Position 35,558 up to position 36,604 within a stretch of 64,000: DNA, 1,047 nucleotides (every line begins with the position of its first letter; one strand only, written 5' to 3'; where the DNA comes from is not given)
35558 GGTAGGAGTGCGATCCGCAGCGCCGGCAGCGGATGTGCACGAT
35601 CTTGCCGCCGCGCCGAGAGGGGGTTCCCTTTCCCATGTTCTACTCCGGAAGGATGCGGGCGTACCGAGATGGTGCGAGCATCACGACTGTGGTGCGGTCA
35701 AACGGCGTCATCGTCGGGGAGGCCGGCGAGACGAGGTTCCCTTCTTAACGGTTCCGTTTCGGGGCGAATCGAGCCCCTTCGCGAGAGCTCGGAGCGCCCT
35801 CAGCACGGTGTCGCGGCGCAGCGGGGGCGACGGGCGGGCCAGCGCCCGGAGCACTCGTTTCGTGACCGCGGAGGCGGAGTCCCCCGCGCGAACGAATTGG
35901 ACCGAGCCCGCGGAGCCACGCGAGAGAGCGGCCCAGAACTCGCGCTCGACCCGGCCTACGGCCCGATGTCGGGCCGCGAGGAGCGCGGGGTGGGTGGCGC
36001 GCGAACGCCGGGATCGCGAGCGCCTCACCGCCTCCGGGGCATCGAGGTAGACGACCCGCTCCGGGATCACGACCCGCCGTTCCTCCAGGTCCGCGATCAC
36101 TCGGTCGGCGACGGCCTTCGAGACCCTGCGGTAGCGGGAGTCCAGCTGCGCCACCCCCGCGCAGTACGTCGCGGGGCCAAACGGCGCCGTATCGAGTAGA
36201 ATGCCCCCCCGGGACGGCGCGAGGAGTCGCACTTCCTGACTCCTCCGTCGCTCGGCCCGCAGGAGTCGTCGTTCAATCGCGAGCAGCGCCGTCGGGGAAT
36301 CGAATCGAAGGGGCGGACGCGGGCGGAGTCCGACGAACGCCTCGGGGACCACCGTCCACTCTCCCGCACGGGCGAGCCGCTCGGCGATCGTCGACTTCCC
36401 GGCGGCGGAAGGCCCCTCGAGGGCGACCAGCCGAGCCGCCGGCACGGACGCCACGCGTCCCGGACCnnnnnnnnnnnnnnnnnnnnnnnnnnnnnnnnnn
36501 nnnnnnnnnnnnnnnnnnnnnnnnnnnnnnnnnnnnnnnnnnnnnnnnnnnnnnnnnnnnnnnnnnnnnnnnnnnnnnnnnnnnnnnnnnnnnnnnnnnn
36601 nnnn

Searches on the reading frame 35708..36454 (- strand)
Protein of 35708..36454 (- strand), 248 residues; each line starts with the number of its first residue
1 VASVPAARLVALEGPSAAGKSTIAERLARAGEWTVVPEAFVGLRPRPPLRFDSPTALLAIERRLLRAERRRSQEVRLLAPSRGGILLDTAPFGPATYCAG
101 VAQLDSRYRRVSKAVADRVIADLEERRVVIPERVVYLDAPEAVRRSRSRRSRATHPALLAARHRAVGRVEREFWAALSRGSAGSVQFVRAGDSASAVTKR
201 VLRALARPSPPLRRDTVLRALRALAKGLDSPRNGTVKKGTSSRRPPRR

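Call 10: search_protein_families(library=pfam, proteins=[window:35708-36454:-], max_evalue=0.01)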
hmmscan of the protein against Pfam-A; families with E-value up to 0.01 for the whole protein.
window:35708-36454:- (248 aa): 6 families
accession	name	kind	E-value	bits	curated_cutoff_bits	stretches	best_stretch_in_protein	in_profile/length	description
PF13521.12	AAA_28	-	2.4e-07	31.5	27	1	10-161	2-145/164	AAA domain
PF13671.12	AAA_33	-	8.3e-06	26.6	27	1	9-36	1-28/143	AAA domain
PF13191.12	AAA_16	-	0.00012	23.1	32.6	1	7-114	24-104/167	AAA ATPase domain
PF13238.12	AAA_18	-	0.00076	20.4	29.4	0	10-151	1-111/128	AAA domain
PF02224.24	Cytidylate_kin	-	0.0011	19.2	26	1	10-34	1-25/211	Cytidylate kinase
PF01712.25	dNK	-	0.0094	16.2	27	0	11-39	2-30/203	Deoxynucleoside kinase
